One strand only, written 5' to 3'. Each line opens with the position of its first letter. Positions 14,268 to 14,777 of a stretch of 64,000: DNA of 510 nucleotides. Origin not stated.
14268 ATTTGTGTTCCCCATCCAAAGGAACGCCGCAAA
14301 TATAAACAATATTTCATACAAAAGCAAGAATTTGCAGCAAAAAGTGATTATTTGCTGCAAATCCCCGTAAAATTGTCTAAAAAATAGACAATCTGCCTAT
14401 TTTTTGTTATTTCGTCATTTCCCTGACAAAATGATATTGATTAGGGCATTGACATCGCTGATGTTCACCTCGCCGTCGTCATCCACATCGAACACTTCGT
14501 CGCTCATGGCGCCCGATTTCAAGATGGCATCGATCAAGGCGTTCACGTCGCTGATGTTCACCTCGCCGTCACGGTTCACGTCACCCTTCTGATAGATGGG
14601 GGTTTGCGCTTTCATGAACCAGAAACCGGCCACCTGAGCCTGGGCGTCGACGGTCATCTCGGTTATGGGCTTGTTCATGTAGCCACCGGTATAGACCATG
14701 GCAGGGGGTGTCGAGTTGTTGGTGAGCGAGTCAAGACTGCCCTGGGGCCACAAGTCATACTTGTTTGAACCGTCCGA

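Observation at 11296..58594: Five secreted hydrolases of three unrelated catalytic classes share a C-terminal dockerin-like double repeat and have no recognisable T9SS sorting domain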

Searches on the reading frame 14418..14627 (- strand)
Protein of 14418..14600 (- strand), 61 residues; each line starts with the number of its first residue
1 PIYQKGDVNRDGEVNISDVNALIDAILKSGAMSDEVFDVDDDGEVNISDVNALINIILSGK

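Call 26: find_homologous_proteins(query=window:14418-14591:-, max_evalue=0.001)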
Query seq(58 aa) (58 aa): 32 proteins with E <= 0.001 among 71 candidates.
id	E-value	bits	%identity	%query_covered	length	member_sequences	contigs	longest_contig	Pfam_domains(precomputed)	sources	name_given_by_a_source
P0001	3.8e-23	97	98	93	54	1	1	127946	PF00404.25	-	-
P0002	6.5e-12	62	74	98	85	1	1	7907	PF00404.25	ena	-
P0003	2.3e-11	61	70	93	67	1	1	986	PF00404.25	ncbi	-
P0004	4.1e-11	60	44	83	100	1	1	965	PF00404.25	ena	-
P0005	3.0e-10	57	70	93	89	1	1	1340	PF00404.25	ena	-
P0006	6.3e-10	56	65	95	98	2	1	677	PF00404.25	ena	-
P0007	7.6e-10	56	71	95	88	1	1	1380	PF00404.25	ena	-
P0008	9.1e-10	56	69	95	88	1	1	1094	PF00404.25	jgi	jgi:hypothetical protein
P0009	1.0e-9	56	65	98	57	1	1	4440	PF00404.25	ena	-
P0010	1.9e-9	55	61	97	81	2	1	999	PF00404.25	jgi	jgi:hypothetical protein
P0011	4.3e-9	54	64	95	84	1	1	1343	PF00404.25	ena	-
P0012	5.4e-9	53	67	83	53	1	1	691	PF00404.25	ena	-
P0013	6.7e-9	53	60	95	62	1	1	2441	PF00404.25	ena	-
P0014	1.2e-8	52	64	95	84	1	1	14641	PF00404.25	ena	-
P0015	1.5e-8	52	67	95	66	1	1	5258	PF00404.25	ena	-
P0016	1.6e-8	52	65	97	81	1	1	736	PF00404.25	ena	-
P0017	1.7e-8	52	69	95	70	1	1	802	PF00404.25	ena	-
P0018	2.9e-8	51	63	93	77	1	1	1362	PF00404.25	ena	-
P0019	3.3e-8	51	67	93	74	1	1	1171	PF00404.25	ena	-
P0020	8.8e-8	50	58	91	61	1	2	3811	PF00404.25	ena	-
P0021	2.2e-7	48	59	97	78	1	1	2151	PF00404.25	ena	-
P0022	2.2e-7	48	60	95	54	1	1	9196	PF00404.25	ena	-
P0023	3.0e-7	48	58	91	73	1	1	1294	PF00404.25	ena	-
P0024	7.2e-7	47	62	93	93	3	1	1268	PF00404.25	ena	-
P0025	1.3e-6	46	49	95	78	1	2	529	PF00404.25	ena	-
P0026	1.8e-6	45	58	90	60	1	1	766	PF00404.25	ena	-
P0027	9.1e-6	43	62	67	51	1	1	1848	PF00404.25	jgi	jgi:hypothetical protein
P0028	1.1e-5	43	48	95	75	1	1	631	PF00404.25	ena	-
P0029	9.8e-5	40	55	97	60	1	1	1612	PF00404.25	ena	-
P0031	3.7e-4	38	49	91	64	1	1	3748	PF00404.25,PF13202.13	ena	-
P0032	7.6e-4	37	54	93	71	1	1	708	PF00404.25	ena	-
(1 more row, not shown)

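Call 44: search_solved_structures(query=window:14418-14600:-, max_evalue=1, show_alignments=3)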
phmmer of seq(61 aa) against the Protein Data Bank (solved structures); distinct sequences matched with E-value up to 1: 38.
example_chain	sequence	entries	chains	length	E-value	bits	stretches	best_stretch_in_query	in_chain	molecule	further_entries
2mte_A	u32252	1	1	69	5.3e-06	29.9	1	6-58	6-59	Cellulose 1,4-beta-cellobiosidase (reducing end) CelS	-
1daq_A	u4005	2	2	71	5.4e-06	29.9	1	6-58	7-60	ENDOGLUCANASE SS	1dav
5i9d_A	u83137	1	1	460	1.4e-05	28.6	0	13-36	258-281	pentatricopeptide repeat protein dPPR-U8A2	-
4fl4_A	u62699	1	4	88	4.3e-05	27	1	5-23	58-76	Glycoside hydrolase family 9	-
5iww_D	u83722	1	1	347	7.4e-05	26.3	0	13-55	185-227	PLS9-PPR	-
2ccl_B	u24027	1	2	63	9.3e-05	26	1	5-57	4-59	ENDO-1,4-BETA-XYLANASE Y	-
1ohz_B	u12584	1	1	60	0.00015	25.3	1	6-57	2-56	ENDO-1,4-BETA-XYLANASE Y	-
1dgu_A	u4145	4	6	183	0.00062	23.4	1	34-57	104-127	CALCIUM-SATURATED CIB | APO CIB | Calcium and integrin-binding protein 1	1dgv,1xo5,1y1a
6ocx_A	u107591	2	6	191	0.00071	23.2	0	35-57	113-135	Calcium and integrin-binding protein 1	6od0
2l4h_A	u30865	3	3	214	0.00089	22.9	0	35-57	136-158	Calcium and integrin-binding protein 1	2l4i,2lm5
4cj0_A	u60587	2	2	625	0.0028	21.4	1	6-55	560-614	ENDOGLUCANASE D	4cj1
1clc_A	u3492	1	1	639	0.003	21.3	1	6-55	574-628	ENDOGLUCANASE CELD; EC: 3.2.1.4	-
2y3n_B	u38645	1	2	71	0.0055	20.5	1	4-52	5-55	CELLULOSOMAL FAMILY-48 PROCESSIVE GLYCOSIDE HYDROLASE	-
3ul4_B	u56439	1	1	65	0.0058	20.4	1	4-57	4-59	Cellulosome enzyme, dockerin type I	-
8x39_A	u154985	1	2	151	0.024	18.5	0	2-50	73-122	Serine protease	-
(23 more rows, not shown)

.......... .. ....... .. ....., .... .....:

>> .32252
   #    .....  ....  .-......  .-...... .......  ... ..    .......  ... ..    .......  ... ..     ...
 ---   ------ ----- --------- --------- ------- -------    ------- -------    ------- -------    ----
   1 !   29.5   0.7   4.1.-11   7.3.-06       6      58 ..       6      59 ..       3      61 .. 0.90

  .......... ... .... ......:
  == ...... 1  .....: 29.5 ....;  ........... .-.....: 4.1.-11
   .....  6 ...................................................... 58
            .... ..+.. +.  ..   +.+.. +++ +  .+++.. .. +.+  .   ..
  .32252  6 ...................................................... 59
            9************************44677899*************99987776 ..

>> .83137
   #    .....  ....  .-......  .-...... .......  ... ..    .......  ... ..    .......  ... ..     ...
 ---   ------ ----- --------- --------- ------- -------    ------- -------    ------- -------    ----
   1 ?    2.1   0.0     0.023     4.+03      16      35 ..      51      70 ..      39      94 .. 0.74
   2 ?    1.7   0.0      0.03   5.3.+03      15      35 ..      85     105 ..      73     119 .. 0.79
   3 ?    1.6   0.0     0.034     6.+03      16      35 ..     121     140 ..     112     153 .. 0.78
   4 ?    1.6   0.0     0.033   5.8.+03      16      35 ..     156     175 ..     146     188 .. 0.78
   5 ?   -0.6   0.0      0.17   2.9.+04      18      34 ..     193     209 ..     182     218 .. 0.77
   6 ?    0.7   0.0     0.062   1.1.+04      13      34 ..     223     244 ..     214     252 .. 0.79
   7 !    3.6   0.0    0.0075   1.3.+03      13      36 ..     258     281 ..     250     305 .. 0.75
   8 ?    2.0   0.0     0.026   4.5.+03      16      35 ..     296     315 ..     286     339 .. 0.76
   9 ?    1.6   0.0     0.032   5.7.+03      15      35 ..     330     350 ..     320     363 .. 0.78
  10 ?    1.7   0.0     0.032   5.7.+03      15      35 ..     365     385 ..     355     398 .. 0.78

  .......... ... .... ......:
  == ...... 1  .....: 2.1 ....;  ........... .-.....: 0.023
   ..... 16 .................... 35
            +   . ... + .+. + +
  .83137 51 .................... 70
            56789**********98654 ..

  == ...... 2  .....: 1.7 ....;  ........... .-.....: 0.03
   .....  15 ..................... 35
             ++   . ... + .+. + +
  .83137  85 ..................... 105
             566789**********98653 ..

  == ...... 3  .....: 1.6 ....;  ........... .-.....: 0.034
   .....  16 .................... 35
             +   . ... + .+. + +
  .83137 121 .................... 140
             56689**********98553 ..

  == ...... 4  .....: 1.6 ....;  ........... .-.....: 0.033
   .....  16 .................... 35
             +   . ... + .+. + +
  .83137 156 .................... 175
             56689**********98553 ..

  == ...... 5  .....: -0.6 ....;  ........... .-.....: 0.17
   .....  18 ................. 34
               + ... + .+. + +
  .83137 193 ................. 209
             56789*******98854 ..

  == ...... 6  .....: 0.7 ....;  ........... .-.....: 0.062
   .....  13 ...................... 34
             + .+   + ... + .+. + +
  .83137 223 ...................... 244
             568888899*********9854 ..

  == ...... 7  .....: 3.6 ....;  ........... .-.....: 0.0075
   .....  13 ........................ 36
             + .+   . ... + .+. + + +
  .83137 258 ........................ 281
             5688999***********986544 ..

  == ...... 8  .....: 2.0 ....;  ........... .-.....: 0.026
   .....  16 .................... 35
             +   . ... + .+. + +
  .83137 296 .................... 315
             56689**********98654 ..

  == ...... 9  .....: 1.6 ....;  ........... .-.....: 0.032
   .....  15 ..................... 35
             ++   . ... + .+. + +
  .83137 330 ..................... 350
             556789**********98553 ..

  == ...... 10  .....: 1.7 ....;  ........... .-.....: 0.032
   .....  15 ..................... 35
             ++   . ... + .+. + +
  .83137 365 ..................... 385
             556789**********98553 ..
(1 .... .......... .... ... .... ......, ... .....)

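Call 68: find_homologous_proteins(query=A3, max_evalue=0.001)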
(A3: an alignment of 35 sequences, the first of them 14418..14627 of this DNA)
Query A3 (35 sequences) (70 aa, profile of the alignment): 1967 proteins with E <= 0.001 among 8000 candidates; the best 120 are listed.
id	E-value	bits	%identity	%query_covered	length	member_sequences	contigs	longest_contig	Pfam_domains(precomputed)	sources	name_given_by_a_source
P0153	4.3e-35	137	54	81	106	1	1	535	PF00404.25,PF00036.39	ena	-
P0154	1.0e-34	135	48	99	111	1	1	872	PF00404.25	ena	-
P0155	1.6e-33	132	54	87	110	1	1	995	PF01839.30,PF00404.25,PF00036.39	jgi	jgi:hypothetical protein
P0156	2.1e-31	125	44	91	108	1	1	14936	PF00404.25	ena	-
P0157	9.8e-31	123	48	96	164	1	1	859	PF00404.25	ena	-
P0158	1.6e-29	119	57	80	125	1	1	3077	PF00404.25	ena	-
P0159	5.7e-28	114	40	80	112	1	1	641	PF13405.13,PF00404.25,PF13202.13,PF00036.39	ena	-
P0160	5.0e-26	108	62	76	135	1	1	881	PF00404.25,PF13499.13,PF00036.39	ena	-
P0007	5.2e-26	108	67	87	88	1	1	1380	PF00404.25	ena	-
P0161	2.0e-25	106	59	77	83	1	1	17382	PF00404.25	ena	-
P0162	2.0e-25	106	59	87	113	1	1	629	PF00404.25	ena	-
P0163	2.3e-25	105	65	79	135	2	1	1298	PF00404.25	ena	-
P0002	2.6e-25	105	71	100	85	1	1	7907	PF00404.25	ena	-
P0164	4.1e-25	105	54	96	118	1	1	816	PF00404.25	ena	-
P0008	4.7e-25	104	62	93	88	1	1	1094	PF00404.25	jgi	jgi:hypothetical protein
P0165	1.0e-24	103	61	79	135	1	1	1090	PF00404.25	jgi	jgi:hypothetical protein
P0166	1.5e-24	103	63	89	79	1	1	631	PF00404.25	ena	-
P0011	2.0e-24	102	61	87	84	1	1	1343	PF00404.25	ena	-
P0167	2.0e-24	102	55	99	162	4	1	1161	PF00404.25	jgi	jgi:hypothetical protein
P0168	2.3e-24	102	49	99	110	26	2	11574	PF00404.25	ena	-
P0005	2.3e-24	102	61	93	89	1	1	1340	PF00404.25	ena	-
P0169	4.4e-24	101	56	94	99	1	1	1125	PF00404.25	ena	-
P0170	4.5e-24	101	52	99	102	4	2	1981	PF00404.25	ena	-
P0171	4.8e-24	101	57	87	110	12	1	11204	PF00404.25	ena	-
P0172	5.8e-24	101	55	96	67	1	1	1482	PF00404.25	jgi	jgi:hypothetical protein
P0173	6.0e-24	101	62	79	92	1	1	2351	PF00404.25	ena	-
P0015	6.6e-24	101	60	93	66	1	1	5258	PF00404.25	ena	-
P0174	6.6e-24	101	48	99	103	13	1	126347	PF00404.25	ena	-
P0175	8.1e-24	101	64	99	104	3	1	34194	PF00404.25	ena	-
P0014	8.4e-24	100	61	87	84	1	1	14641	PF00404.25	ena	-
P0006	9.1e-24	100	56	97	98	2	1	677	PF00404.25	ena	-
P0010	9.1e-24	100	54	97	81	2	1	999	PF00404.25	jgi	jgi:hypothetical protein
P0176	1.1e-23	100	49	99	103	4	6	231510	PF00404.25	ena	-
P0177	1.8e-23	99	55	93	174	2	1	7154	PF00404.25,PF16657.12,PF02806.25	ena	-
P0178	1.9e-23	99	60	83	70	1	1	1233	PF00404.25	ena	-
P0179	2.3e-23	99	58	84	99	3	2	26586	PF00404.25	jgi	jgi:hypothetical protein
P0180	2.3e-23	99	63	96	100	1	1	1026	PF00404.25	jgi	jgi:hypothetical protein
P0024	2.3e-23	99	55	93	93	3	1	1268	PF00404.25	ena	-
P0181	2.4e-23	99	55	86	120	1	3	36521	PF00404.25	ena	-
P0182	2.5e-23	99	60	97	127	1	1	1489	PF00404.25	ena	-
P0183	2.7e-23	99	62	94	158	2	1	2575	PF08244.20,PF00404.25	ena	-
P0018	4.4e-23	98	55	93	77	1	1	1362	PF00404.25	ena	-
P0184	4.4e-23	98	65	79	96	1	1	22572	PF00404.25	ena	-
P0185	4.9e-23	98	52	96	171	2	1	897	PF00404.25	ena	-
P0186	5.0e-23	98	58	64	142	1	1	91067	PF00404.25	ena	-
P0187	5.6e-23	98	54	97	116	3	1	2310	PF00404.25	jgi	-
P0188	5.7e-23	98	57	97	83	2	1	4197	PF00404.25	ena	-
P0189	6.4e-23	98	69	77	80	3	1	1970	PF00404.25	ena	-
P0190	6.6e-23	98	60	90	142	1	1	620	PF00404.25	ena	-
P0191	7.1e-23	97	62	79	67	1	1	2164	PF00404.25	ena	-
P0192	7.5e-23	97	63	96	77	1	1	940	PF00404.25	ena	-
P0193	8.7e-23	97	58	64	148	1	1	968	PF00404.25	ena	-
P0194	9.0e-23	97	70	76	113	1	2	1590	PF00404.25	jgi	-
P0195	1.0e-22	97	55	94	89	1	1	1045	PF00404.25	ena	-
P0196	1.0e-22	97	62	83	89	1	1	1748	PF00404.25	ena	-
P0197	1.0e-22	97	64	81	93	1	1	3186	PF00404.25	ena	-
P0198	1.4e-22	97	54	76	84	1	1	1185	PF00404.25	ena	-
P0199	1.5e-22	96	69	77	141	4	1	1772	PF00404.25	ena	-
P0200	1.7e-22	96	66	87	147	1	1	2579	PF08244.20,PF00404.25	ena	-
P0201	1.7e-22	96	64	80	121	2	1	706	PF00404.25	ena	-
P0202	1.8e-22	96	61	84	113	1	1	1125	PF00404.25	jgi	jgi:hypothetical protein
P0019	1.9e-22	96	67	77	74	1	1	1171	PF00404.25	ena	-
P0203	2.0e-22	96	55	96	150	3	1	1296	PF00404.25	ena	-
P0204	2.1e-22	96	53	94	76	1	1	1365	PF00404.25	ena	-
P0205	2.1e-22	96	73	79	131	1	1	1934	PF00404.25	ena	-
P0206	2.2e-22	96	64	96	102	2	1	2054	PF00404.25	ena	-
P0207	2.3e-22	96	69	79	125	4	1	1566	PF00404.25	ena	-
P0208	2.5e-22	96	50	93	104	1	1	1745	PF00404.25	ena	-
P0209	2.5e-22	96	69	77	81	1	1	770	PF00404.25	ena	-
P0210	2.8e-22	96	56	97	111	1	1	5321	PF00404.25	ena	-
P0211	2.8e-22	96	59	84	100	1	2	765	PF00404.25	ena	-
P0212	3.0e-22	95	67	97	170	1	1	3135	PF00404.25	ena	-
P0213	3.0e-22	95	61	81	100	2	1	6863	PF00404.25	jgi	-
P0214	3.3e-22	95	63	84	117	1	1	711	PF00404.25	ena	-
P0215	3.4e-22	95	62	79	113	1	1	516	PF00404.25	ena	-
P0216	3.4e-22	95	58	79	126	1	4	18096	PF00404.25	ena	-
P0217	3.7e-22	95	70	77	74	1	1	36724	PF00404.25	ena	-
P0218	3.9e-22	95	64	80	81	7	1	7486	PF00404.25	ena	-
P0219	3.9e-22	95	57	77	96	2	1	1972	PF00404.25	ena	-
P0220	3.9e-22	95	68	84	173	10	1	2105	PF13306.13,PF00404.25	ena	-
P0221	4.0e-22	95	57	97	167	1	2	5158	PF00404.25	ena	-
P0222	4.2e-22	95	60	83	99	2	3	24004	PF00404.25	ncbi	-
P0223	4.3e-22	95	65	79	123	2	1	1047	PF00404.25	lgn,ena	-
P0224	4.6e-22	95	63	80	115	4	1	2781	PF00404.25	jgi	-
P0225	4.8e-22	95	64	80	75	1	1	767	PF00404.25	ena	-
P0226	4.9e-22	95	55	94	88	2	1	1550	PF00404.25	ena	-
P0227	5.9e-22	95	63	77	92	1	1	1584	PF00404.25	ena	-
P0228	5.9e-22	95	67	79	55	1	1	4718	PF00404.25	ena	-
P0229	6.1e-22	95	49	76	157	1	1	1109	PF00404.25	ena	-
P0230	6.4e-22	94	65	77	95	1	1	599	PF00404.25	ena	-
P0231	6.5e-22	94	71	80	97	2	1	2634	PF00404.25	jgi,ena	jgi:hypothetical protein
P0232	6.5e-22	94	65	77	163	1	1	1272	PF00404.25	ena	-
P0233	6.8e-22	94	63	80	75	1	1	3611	PF00404.25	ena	-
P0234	7.5e-22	94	54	69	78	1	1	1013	PF00404.25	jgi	jgi:hypothetical protein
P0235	7.8e-22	94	62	97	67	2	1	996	PF00404.25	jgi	jgi:hypothetical protein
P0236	7.9e-22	94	56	91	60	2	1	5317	PF00404.25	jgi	-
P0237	8.2e-22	94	58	84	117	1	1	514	PF00404.25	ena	-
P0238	8.4e-22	94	65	77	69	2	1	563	PF00404.25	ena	-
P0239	8.6e-22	94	56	79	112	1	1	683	PF00404.25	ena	-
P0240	8.6e-22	94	61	73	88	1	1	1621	PF00404.25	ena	-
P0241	8.7e-22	94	56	91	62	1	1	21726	PF00404.25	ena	-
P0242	1.1e-21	94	61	81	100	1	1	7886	PF00404.25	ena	-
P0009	1.1e-21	94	65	81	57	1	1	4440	PF00404.25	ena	-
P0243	1.1e-21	94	62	80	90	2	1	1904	PF00404.25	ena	-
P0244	1.1e-21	94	59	77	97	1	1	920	PF00404.25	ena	-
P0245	1.2e-21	94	63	77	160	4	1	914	PF00404.25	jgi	jgi:hypothetical protein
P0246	1.2e-21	94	66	80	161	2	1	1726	PF00404.25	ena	-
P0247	1.2e-21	94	67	77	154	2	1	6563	PF00404.25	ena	-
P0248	1.3e-21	93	63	77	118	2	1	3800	PF00404.25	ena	-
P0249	1.4e-21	93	51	93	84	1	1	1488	PF00404.25,PF00036.39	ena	-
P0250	1.4e-21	93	55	96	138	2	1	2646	PF00404.25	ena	-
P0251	1.4e-21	93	56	89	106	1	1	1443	PF00404.25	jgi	-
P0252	1.4e-21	93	65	77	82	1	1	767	PF00404.25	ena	-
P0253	1.5e-21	93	51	96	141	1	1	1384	PF00404.25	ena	-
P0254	1.5e-21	93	62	79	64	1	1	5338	PF00404.25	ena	-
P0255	1.5e-21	93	62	79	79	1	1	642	PF00404.25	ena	-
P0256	1.5e-21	93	57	77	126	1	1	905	PF00404.25,PF19765.5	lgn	-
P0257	1.7e-21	93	56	97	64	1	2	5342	PF00404.25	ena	-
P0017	1.7e-21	93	66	87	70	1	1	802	PF00404.25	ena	-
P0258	1.7e-21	93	51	99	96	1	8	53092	PF00404.25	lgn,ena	-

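Call 71: find_encoding_contigs(protein=P0258, flank=10000, max_places=4)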
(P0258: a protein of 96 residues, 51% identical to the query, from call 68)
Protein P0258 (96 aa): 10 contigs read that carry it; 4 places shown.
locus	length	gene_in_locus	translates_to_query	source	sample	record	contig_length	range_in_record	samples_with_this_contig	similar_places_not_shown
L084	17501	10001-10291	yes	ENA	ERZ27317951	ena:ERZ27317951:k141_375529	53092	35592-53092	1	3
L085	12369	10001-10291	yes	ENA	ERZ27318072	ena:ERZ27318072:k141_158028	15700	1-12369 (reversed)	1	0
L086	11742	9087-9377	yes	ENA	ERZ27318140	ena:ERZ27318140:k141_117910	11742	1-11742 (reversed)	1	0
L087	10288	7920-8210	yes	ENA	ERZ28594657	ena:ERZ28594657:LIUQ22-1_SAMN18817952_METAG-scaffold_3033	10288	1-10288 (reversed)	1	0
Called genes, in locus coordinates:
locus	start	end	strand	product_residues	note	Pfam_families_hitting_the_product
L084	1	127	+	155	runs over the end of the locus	PF01978:TrmB, PF12802:MarR_2 (weak)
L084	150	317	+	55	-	-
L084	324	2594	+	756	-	PF02463:SMC_N (faint), PF13191:AAA_16 (faint), PF13555:AAA_29 (faint), PF13304:AAA_21 (faint), PF00005:ABC_tran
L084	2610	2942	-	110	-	-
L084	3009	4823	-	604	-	PF07715:Plug (faint), PF00593:TonB_dep_Rec_b-barrel, PF14905:OMP_b-brl_3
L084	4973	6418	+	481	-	PF00512:HisKA, PF02518:HATPase_c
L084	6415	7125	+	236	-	PF00072:Response_reg, PF00486:Trans_reg_C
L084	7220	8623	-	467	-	PF03051:Peptidase_C1_2, PF00112:Peptidase_C1 (faint)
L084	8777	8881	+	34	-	-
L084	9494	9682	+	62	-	-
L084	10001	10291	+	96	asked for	PF00404:Dockerin_1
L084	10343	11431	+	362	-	-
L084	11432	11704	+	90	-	-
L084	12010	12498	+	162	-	-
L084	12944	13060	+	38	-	-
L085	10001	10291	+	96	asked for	PF00404:Dockerin_1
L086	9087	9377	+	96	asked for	PF00404:Dockerin_1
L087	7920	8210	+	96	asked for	PF00404:Dockerin_1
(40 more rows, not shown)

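Call 75: predict_structure(alignment_id=A3)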
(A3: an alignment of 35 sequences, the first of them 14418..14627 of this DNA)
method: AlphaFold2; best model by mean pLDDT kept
length: 70 residues; sequences in the alignment: 35
mean_pLDDT: 83.6   pTM: 0.68
mean pLDDT of the five models: 83.6, 82.9, 81.7, 81.4, 80.2
residues with pLDDT >= 90: 44; 70-90: 9; 50-70: 15; < 50: 2
segments of 3 or more residues with pLDDT < 50: none
pLDDT, mean of each block of 10 residues (from residue 1): 55 86 94 81 84 93 90
secondary structure, 60 per line:
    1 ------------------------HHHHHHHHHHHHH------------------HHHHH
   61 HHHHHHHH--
elements in order: H25-37 H56-68
